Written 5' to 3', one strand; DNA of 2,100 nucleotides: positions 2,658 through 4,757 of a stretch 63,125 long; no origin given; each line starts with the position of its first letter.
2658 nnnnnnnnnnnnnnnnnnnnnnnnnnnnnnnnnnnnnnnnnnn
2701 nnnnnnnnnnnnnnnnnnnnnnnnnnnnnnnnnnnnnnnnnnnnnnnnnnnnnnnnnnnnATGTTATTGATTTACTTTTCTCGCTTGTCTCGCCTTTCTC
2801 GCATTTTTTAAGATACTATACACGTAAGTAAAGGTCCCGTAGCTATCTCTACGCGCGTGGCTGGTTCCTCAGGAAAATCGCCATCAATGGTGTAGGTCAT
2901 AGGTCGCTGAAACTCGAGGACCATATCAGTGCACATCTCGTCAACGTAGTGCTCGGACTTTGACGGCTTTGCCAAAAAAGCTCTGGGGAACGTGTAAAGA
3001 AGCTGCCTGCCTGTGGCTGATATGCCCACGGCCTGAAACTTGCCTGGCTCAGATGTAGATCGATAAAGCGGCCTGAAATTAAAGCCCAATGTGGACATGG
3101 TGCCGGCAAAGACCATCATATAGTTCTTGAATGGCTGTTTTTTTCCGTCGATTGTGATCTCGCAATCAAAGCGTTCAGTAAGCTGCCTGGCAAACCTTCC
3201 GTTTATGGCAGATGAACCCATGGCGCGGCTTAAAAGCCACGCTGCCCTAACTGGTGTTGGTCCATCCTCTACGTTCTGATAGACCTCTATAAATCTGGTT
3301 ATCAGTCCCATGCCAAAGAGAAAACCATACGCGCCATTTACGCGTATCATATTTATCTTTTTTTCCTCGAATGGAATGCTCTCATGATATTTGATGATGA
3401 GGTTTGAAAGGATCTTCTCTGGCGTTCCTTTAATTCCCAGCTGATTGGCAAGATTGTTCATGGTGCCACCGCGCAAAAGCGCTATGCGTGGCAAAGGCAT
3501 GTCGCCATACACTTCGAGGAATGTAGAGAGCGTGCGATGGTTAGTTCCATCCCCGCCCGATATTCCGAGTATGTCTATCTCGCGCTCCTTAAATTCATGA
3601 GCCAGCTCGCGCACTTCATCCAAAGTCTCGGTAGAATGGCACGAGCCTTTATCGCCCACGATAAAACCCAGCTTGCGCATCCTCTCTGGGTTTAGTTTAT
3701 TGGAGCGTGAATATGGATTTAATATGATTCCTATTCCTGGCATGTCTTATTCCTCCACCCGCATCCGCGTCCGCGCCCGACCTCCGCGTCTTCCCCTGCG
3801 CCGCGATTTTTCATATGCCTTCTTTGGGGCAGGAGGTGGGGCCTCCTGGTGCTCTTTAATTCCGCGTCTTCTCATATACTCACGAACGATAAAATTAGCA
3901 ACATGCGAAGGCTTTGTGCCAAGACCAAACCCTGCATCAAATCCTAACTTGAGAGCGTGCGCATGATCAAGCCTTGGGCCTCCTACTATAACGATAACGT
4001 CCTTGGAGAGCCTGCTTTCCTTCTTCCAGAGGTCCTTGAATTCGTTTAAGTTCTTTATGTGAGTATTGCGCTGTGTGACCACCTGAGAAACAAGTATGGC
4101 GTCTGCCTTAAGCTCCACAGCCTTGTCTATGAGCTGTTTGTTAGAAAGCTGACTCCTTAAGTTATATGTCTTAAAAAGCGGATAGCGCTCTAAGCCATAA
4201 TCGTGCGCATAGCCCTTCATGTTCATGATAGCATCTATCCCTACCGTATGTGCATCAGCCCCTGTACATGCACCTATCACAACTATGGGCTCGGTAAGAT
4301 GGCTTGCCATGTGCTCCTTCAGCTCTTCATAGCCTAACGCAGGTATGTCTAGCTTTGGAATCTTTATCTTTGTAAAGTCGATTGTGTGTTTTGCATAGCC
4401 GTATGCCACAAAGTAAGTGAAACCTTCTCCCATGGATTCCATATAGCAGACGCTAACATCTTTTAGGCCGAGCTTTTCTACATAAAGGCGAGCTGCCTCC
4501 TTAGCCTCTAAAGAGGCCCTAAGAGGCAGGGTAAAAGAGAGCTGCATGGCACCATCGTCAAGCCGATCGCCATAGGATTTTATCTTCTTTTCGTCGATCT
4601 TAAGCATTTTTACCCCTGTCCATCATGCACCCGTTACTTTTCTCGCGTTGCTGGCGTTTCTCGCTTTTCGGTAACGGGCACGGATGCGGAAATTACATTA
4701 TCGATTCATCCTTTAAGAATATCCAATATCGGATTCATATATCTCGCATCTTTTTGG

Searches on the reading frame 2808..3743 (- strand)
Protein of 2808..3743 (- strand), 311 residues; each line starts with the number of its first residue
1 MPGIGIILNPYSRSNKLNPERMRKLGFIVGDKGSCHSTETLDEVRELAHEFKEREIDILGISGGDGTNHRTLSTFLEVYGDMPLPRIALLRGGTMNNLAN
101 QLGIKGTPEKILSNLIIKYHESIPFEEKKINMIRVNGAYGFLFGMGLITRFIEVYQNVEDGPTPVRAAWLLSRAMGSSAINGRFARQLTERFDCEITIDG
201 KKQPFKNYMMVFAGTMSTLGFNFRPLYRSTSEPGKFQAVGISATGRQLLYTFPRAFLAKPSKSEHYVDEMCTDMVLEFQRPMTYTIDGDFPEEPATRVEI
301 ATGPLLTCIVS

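Call 38: search_protein_families(library=pfam, proteins=[window:2808-3743:-], max_evalue=0.0001)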
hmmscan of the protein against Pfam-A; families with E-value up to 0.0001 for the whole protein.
window:2808-3743:- (311 aa): 1 family
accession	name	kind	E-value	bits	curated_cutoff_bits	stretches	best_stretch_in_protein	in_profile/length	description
PF00781.29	DAGK_cat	-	1.3e-12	47.8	23.6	1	6-118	4-115/125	Diacylglycerol kinase catalytic domain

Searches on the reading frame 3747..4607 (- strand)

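Call 38: search_protein_families(library=pfam, proteins=[window:3747-4607:-], max_evalue=0.0001)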
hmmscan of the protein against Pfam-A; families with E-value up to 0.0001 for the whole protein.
window:3747-4607:- (286 aa): 2 families
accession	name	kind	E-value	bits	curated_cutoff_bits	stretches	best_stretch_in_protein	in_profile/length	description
PF16554.10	OAM_dimer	-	2.7e-27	95.5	25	1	8-85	1-78/78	Dimerisation domain of d-ornithine 4,5-aminomutase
PF02310.24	B12-binding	-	1.5e-11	44.6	32.1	1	109-233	2-116/121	B12 binding domain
